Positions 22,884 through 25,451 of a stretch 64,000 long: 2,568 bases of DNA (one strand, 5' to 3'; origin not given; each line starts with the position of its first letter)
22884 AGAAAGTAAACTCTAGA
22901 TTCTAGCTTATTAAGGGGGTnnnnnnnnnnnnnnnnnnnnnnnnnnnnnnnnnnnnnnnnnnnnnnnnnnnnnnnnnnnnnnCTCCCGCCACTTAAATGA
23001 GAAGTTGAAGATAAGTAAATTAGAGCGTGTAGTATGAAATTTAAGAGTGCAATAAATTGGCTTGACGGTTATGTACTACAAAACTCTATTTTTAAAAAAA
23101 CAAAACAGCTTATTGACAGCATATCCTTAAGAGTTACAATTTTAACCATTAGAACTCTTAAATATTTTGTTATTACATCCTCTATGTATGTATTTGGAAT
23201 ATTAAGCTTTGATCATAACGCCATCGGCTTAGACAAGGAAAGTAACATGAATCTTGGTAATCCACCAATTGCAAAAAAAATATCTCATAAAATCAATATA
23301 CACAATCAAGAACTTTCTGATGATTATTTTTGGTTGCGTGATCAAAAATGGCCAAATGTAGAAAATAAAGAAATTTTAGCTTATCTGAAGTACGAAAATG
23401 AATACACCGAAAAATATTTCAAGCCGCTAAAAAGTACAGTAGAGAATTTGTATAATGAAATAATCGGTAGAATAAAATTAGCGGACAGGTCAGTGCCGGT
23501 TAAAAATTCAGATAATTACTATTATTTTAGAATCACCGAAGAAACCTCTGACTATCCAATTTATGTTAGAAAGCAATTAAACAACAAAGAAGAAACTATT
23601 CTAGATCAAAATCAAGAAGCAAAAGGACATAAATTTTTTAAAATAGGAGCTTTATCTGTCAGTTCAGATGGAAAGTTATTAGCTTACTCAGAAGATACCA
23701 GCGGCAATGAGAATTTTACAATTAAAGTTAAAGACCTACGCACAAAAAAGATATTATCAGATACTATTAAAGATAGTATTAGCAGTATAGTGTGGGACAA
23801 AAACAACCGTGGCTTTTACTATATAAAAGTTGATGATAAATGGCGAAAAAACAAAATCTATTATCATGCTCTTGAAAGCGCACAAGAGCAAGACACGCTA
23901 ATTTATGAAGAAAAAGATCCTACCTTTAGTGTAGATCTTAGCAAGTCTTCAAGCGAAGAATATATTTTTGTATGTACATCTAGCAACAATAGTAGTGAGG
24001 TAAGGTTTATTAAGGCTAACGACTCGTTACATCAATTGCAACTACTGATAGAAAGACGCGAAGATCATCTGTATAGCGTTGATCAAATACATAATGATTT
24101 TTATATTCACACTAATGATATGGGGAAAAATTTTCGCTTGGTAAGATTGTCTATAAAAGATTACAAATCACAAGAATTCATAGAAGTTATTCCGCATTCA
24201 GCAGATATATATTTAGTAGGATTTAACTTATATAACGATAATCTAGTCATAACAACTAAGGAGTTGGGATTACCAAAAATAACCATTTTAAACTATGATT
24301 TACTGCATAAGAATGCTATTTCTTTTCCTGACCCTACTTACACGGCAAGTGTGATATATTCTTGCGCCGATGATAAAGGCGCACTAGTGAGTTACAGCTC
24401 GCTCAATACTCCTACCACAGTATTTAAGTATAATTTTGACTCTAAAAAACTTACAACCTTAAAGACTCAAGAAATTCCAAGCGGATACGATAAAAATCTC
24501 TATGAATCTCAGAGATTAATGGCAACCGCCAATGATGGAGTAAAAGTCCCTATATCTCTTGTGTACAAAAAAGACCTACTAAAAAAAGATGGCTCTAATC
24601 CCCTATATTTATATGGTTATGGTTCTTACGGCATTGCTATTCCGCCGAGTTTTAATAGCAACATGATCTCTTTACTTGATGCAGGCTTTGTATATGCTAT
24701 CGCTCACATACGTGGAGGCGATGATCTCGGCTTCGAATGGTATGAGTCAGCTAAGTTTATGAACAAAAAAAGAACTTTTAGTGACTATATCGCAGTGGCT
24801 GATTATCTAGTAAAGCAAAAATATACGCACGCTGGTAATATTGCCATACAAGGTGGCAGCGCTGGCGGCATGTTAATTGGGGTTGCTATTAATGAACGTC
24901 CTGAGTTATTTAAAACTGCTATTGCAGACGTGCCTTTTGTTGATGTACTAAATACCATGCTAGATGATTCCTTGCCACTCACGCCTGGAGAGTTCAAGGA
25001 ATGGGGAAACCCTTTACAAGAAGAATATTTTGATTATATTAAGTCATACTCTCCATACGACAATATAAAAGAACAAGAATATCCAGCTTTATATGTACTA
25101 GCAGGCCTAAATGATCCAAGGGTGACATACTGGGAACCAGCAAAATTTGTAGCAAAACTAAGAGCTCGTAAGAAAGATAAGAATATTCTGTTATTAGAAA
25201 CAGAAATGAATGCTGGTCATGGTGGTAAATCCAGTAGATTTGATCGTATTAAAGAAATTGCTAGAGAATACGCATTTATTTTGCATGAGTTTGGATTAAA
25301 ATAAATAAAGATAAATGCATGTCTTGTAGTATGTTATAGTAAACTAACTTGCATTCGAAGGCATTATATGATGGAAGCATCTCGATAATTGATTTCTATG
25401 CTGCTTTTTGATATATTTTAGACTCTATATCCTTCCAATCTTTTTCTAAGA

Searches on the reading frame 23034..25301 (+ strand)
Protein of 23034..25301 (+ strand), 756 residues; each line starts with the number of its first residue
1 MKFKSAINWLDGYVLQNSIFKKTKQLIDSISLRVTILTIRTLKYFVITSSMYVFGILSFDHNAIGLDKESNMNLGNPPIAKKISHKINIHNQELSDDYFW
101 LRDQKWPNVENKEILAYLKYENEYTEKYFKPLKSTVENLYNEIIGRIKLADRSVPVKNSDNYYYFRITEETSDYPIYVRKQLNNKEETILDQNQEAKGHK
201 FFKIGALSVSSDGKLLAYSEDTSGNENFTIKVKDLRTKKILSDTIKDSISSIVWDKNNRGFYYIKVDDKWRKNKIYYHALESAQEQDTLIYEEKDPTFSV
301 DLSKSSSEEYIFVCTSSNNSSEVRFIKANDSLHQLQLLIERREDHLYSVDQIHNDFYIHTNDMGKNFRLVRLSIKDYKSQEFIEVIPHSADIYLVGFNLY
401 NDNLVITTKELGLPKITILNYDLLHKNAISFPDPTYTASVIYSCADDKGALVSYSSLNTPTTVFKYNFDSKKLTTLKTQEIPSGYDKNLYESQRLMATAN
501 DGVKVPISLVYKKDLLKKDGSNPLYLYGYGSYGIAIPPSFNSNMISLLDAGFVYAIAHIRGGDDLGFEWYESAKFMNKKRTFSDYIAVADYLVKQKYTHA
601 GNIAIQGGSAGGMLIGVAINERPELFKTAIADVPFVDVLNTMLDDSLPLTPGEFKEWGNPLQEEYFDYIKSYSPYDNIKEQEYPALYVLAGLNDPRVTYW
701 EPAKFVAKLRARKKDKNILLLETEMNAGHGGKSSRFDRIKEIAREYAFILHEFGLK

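Call 38: search_protein_families(library=pfam, proteins=[window:23034-25301:+], max_evalue=0.001)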
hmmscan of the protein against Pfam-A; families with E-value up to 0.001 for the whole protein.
window:23034-25301:+ (756 aa): 3 families
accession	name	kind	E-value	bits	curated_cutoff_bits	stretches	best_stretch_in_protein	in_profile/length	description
PF02897.21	Peptidase_S9_N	-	7.8e-95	318.5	24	1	78-478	2-413/414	Prolyl oligopeptidase, N-terminal beta-propeller domain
PF00326.27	Peptidase_S9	-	2.8e-67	226.7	22.6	1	538-754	1-211/213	Prolyl oligopeptidase family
PF02129.25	Peptidase_S15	-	4.2e-05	23.8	23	1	542-643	46-138/262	X-Pro dipeptidyl-peptidase (S15 family)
